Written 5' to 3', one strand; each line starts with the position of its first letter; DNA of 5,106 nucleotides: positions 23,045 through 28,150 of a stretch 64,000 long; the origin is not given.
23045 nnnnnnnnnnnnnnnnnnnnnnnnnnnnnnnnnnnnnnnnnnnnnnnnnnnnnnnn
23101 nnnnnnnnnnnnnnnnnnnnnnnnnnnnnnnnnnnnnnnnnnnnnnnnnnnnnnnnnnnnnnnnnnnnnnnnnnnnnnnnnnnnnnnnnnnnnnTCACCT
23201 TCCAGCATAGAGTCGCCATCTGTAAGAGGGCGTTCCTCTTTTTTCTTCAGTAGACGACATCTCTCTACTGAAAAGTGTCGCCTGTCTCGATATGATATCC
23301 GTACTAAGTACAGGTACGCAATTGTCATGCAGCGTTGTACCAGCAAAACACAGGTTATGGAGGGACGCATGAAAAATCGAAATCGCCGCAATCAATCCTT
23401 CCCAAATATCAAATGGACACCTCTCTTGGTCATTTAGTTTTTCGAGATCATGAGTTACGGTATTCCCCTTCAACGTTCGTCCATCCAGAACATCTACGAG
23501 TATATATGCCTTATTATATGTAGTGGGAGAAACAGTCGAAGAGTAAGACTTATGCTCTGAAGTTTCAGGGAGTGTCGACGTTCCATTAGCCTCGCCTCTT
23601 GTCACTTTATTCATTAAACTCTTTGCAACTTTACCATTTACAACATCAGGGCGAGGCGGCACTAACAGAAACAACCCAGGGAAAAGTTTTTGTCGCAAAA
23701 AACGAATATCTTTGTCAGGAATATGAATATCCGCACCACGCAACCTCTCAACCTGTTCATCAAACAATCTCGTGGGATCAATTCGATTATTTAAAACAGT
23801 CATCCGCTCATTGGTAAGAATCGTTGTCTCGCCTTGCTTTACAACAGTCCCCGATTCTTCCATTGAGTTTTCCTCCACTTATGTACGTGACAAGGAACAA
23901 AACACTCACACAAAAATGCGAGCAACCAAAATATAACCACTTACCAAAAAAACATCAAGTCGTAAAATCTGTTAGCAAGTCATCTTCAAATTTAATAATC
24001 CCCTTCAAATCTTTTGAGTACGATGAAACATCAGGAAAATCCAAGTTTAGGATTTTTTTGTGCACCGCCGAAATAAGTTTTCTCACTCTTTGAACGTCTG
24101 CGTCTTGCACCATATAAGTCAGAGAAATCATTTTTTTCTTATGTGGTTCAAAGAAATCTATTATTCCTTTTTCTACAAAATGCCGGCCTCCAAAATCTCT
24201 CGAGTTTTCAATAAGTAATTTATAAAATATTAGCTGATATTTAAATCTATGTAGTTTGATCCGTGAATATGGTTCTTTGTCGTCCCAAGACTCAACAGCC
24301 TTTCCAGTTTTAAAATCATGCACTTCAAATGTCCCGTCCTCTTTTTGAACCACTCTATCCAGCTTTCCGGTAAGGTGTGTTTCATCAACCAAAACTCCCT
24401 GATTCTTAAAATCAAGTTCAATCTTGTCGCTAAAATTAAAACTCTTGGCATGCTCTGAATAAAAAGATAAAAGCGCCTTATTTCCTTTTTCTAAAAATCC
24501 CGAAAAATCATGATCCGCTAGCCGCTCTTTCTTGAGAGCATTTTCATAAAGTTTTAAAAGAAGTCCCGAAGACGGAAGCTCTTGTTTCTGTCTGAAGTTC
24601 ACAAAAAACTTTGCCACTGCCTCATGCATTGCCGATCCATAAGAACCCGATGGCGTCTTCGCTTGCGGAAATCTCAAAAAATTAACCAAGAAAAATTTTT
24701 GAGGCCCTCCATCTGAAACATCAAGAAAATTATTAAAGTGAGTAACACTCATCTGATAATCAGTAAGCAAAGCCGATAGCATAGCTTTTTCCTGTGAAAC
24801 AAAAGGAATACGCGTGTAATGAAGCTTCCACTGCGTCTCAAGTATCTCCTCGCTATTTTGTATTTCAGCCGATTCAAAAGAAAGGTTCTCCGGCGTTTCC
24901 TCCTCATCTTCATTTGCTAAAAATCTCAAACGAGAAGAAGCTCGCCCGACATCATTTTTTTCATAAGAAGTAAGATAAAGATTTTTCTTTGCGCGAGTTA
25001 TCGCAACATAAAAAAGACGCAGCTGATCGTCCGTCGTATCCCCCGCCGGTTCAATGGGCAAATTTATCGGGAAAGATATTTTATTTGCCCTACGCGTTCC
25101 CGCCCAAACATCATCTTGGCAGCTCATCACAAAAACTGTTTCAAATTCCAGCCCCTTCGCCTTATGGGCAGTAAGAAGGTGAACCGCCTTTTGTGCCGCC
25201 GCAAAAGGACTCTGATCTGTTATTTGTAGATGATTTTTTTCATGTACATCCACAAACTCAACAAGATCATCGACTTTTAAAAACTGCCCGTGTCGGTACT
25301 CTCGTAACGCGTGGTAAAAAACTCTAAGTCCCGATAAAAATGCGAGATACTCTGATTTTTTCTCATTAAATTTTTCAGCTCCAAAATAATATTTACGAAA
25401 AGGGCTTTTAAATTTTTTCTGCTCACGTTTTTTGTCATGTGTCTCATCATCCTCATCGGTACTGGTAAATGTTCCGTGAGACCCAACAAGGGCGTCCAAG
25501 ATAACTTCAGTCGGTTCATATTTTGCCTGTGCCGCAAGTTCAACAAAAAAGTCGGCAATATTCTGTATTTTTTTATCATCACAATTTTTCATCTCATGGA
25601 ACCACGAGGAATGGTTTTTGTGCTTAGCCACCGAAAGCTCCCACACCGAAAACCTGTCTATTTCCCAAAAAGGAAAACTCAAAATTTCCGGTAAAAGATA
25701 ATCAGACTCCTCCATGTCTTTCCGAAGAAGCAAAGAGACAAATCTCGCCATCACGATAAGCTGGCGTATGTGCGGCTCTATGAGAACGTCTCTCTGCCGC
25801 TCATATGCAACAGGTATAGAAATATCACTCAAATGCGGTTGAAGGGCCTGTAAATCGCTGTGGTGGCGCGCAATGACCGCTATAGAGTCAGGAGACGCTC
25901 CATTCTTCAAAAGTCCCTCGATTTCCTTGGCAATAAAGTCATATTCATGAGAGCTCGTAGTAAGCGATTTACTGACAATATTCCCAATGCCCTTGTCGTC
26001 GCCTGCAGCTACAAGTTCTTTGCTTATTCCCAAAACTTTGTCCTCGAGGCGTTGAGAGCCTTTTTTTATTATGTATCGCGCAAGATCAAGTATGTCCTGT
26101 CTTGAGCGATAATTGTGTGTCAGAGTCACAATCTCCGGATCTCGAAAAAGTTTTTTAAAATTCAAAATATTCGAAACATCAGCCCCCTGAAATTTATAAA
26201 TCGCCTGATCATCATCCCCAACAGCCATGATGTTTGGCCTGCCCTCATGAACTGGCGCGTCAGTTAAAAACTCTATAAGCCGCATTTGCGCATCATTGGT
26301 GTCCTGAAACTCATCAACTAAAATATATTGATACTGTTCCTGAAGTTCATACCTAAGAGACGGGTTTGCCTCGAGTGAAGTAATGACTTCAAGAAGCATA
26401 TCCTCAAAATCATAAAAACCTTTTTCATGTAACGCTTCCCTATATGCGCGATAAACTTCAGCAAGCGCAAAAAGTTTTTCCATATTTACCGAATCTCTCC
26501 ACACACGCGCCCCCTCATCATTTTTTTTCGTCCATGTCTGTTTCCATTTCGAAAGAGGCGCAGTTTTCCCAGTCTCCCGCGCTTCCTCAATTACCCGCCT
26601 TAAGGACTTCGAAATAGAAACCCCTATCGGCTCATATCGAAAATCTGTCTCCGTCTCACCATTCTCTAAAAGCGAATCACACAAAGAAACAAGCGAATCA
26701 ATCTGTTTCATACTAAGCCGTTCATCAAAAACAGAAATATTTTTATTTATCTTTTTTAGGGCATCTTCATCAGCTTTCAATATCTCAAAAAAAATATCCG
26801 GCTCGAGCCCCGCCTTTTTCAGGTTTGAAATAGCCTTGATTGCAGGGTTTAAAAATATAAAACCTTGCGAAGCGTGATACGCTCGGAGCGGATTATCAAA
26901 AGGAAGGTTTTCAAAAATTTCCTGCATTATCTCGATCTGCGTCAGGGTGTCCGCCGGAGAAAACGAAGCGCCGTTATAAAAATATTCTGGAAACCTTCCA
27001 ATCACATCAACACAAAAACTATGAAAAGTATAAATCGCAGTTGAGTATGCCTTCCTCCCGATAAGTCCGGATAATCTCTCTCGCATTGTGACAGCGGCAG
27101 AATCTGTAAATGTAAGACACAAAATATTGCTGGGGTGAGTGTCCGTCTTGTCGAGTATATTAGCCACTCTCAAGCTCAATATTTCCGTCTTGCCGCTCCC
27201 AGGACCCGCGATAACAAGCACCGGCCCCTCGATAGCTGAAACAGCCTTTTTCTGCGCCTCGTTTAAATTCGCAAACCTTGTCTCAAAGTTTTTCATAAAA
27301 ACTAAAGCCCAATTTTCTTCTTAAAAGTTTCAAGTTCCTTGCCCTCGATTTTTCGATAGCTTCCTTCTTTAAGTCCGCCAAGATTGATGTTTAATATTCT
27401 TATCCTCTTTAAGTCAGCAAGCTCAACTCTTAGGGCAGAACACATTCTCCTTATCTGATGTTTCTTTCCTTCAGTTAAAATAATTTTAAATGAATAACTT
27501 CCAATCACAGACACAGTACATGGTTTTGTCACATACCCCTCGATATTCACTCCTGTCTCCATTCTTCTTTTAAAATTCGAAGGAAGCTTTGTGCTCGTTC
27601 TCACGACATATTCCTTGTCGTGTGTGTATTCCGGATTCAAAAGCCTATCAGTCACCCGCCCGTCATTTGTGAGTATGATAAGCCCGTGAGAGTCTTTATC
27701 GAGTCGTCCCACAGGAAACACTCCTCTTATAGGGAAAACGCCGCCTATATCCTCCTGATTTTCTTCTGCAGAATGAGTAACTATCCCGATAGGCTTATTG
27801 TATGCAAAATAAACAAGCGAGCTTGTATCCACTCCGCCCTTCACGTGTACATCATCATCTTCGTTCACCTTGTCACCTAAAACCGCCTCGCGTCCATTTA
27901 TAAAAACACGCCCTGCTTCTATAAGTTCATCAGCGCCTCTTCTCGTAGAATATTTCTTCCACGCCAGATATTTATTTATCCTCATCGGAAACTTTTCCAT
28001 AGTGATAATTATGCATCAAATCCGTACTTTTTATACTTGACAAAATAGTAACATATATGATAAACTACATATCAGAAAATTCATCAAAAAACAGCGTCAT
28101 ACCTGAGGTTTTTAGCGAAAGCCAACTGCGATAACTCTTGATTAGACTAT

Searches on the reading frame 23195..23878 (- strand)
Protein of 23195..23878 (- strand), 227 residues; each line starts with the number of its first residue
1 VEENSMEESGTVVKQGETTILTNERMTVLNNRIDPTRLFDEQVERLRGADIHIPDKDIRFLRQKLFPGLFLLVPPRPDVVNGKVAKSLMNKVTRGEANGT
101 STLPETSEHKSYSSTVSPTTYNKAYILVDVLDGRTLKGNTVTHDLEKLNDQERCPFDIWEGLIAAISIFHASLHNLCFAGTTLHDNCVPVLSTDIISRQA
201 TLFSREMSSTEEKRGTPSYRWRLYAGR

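Call 61: search_protein_families(library=pfam, proteins=[window:23195-23878:-], max_evalue=0.001)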
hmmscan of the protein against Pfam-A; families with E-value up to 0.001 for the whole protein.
window:23195-23878:- (227 aa): 1 family
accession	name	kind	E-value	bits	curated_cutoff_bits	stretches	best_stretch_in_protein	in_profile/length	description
PF18959.5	DUF5701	-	0.00019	21.7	27.4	1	84-179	49-144/206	Family of unknown function (DUF5701)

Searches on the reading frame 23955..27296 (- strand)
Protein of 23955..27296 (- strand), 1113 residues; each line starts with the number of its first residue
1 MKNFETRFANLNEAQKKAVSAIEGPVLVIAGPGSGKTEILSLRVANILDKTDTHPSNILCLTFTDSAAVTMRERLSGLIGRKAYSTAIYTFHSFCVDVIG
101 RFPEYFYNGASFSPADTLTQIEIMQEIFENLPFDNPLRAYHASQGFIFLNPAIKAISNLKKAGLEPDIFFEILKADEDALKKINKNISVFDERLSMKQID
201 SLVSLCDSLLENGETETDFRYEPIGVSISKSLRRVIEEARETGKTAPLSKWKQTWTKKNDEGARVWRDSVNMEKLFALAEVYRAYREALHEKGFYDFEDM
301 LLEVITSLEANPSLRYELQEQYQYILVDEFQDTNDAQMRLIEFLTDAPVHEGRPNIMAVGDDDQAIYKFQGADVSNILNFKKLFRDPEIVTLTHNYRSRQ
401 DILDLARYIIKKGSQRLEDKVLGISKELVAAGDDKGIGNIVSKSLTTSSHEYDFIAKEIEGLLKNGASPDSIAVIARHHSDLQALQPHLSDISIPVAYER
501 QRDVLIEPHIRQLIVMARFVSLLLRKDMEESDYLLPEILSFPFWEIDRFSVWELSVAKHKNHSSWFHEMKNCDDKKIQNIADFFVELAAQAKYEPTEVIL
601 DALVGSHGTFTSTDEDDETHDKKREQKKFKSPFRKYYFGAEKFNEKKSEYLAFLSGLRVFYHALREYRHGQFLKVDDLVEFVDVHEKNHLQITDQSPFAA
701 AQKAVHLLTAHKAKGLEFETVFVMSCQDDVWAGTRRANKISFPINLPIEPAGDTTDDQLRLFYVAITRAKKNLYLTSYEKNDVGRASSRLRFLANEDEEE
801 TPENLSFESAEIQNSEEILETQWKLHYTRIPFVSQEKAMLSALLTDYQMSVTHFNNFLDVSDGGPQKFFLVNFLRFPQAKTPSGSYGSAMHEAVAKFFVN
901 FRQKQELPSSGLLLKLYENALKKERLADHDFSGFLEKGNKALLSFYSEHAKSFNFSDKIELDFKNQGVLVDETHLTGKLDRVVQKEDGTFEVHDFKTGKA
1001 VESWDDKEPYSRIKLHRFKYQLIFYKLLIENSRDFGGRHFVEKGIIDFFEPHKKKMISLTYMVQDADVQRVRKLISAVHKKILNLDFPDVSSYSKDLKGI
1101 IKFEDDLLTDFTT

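Call 23: search_protein_families(library=pfam, proteins=[window:23955-27296:-], max_evalue=0.001)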
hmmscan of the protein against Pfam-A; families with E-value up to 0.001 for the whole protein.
window:23955-27296:- (1113 aa): 7 families
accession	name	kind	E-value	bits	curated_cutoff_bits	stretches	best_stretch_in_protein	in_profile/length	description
PF00580.27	UvrD-helicase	-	5.6e-69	233.3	23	1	11-384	1-270/271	UvrD/REP helicase N-terminal domain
PF13361.12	UvrD_C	-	1.5e-33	117.1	25.6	1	391-779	2-349/350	UvrD-like helicase C-terminal domain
PF13245.12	AAA_19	-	1.1e-20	74.6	25.1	1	15-369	1-133/134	AAA domain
PF12705.13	PDDEXK_1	-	1.3e-14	55.2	22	1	864-1088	13-230/247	PD-(D/E)XK nuclease superfamily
PF13538.12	UvrD_C_2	-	2.7e-10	40.4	27.4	1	749-775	25-51/52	UvrD-like helicase C-terminal domain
PF13604.12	AAA_30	-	3.8e-06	27.2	27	0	11-75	2-66/191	AAA domain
PF13087.12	AAA_12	-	0.00045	20.3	27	0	389-490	17-130/195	AAA domain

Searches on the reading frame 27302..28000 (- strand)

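Call 61: search_protein_families(library=pfam, proteins=[window:27302-28000:-], max_evalue=0.001)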
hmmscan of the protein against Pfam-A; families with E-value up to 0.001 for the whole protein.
window:27302-28000:- (232 aa): 2 families
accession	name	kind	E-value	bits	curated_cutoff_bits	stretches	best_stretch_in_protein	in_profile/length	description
PF00849.27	PseudoU_synth_2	-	3e-18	66.9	26.8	1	64-189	2-152/152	RNA pseudouridylate synthase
PF01479.30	S4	-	1.4e-08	34.7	22.8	1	6-51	1-48/48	S4 domain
